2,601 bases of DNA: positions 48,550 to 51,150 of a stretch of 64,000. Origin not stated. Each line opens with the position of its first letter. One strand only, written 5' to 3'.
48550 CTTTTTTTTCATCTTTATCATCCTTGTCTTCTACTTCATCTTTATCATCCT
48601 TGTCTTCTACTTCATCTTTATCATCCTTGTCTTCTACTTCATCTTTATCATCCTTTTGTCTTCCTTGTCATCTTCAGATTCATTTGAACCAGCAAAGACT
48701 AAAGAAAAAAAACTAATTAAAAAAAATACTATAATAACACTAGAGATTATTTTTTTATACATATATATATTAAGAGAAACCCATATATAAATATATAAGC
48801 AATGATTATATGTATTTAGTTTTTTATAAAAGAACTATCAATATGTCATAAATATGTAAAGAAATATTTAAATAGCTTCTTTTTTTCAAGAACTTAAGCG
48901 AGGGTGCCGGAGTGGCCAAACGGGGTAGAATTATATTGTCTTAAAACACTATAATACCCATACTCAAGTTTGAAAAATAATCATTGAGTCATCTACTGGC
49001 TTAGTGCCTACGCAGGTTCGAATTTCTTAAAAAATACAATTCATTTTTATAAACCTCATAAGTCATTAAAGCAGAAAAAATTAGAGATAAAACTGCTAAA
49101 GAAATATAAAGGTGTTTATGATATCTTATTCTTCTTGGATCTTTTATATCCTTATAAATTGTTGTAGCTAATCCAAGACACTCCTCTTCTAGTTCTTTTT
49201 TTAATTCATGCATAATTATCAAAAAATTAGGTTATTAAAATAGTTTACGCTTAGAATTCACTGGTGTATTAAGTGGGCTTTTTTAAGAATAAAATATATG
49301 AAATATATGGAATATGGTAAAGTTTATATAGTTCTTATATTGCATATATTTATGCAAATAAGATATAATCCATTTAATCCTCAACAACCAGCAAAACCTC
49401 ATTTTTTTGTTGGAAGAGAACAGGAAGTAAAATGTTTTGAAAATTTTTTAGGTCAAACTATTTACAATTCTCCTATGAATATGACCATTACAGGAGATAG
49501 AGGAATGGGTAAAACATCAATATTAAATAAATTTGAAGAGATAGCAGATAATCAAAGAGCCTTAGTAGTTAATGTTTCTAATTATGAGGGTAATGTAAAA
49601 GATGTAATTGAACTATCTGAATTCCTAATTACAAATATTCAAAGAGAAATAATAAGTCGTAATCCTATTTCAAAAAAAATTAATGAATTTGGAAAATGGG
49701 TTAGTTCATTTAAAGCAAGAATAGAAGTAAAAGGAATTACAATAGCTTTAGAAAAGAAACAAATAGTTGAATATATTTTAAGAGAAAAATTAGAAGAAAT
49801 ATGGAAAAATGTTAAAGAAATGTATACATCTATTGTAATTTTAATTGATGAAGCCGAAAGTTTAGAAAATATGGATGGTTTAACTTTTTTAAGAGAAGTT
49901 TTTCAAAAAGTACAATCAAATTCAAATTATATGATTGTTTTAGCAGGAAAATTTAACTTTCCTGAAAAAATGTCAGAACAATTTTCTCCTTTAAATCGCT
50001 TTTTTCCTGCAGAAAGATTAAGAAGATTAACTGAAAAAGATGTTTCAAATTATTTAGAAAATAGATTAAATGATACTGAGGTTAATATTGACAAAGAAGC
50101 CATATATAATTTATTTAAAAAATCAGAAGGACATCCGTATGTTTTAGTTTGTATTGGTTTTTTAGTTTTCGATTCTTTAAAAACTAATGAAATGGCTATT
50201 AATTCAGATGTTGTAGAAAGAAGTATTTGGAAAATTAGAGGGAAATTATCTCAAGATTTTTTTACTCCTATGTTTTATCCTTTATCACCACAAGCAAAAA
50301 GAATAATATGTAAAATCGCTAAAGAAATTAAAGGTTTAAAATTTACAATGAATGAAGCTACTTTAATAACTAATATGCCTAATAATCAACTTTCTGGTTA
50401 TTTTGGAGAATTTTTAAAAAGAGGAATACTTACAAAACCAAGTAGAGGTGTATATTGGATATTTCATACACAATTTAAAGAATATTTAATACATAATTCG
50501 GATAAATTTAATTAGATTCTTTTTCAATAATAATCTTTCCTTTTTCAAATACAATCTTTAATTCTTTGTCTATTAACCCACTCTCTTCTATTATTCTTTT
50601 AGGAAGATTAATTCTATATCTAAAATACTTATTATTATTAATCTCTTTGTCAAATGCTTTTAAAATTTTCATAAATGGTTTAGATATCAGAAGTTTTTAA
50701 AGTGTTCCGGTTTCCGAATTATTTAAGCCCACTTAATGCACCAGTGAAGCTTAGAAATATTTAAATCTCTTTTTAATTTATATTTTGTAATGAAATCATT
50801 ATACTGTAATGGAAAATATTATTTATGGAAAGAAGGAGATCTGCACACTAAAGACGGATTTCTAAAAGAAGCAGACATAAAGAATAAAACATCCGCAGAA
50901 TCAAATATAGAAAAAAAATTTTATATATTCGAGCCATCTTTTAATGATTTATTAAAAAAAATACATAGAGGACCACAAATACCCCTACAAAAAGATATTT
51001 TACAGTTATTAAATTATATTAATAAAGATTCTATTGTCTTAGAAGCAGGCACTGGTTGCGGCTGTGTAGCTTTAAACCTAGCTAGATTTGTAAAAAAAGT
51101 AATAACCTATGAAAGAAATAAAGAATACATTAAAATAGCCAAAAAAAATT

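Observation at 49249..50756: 1.49-kb insertion with 24-bp terminal inverted repeats and an 8-bp target-site duplication, carrying an archaeal AAA ATPase but no transposase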

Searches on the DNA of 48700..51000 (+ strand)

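Call 14: search_rna_families(source=window, start=48700, end=51000, threshold=evalue, max_evalue=10, show_alignments=2)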
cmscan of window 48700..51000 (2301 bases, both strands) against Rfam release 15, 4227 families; matches with E-value up to 10: 8.
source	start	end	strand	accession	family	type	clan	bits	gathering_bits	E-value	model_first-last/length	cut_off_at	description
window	49938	50038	+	RF04329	snoMe18S-C1367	Gene; snRNA; snoRNA; CD-box;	-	30.3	101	0.0058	1-110/110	no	Drosophila C/D box small nucleolar RNA snoMe18S-C1367 family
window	49840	49926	+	RF01586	snoR09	Gene; snRNA; snoRNA; CD-box;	-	24.5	50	1.4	1-84/84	no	small nucleolar RNA snoR09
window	49234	49303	+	RF03498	mir-3145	Gene; miRNA;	-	21.1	98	0.67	1-84/84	no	mir-3145 microRNA precursor family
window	48818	48893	+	RF04295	mir-329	Gene; miRNA;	CL00149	17.1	76.8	3.7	1-80/80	no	mir-329 microRNA precursor family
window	48962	48989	-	RF01162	sn668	Gene; snRNA; snoRNA; CD-box;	-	17.1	40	5.7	1-65/65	no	Small nucleolar RNA sn668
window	50259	50322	-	RF01493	rli37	Gene; sRNA;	-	15.3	90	5.6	1-247/247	no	Listeria sRNA rli37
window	48810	48841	-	RF00522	PreQ1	Cis-reg; riboswitch;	-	15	39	9.9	1-45/45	no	PreQ1 (pre queuosine) riboswitch aptamer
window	49631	49658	-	RF00066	U7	Gene; snRNA;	-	13.9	34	10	1-62/62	no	U7 small nuclear RNA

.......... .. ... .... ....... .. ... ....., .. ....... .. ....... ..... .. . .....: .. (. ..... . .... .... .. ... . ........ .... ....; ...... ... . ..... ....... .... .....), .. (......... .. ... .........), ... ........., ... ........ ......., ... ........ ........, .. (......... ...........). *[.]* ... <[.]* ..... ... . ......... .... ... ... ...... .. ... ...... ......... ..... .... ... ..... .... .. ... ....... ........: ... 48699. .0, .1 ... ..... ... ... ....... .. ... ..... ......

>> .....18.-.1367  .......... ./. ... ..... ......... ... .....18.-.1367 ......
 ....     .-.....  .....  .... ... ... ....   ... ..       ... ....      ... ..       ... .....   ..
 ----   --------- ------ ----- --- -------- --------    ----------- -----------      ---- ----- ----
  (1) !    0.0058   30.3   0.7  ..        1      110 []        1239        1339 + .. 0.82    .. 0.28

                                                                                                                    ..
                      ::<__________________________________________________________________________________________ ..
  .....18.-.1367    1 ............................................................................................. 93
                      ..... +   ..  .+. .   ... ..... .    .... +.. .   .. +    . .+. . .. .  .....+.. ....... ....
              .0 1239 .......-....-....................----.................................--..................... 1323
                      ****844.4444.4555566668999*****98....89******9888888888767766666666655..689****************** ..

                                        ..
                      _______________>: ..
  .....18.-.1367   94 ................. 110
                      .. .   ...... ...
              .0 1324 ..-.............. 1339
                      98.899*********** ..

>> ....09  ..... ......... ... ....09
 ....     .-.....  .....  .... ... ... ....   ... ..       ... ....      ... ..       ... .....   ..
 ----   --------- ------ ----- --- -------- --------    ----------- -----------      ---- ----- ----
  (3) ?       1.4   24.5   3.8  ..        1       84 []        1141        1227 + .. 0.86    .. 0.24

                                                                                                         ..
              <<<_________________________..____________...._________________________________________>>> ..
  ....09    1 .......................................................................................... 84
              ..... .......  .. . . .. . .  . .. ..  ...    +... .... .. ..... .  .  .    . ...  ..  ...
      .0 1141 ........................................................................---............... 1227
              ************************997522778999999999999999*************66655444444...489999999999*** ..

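Call 81: search_rna_families(sources=[L014, L039, L013, L015, L016, L018, L020, L021, L022, L023, L024, L011, L041], threshold=gathering)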
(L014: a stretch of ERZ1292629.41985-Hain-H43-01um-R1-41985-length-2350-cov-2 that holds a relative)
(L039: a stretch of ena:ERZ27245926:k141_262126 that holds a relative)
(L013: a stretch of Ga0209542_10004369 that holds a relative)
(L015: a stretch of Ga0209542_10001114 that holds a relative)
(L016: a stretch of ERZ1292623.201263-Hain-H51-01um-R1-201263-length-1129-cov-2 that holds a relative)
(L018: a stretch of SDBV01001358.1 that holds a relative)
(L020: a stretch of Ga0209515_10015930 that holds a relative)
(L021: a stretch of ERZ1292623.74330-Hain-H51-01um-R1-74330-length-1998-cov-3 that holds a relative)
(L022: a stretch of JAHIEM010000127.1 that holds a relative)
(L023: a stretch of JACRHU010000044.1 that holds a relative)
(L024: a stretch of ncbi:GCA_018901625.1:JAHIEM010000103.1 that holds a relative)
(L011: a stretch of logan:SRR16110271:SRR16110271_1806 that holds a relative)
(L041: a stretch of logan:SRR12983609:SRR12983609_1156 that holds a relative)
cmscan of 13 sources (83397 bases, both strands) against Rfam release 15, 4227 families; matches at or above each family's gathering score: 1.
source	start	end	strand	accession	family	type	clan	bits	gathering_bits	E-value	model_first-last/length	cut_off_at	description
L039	3366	3466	-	RF00005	tRNA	Gene; tRNA;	CL00001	56.1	29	2.7e-09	1-71/71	no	tRNA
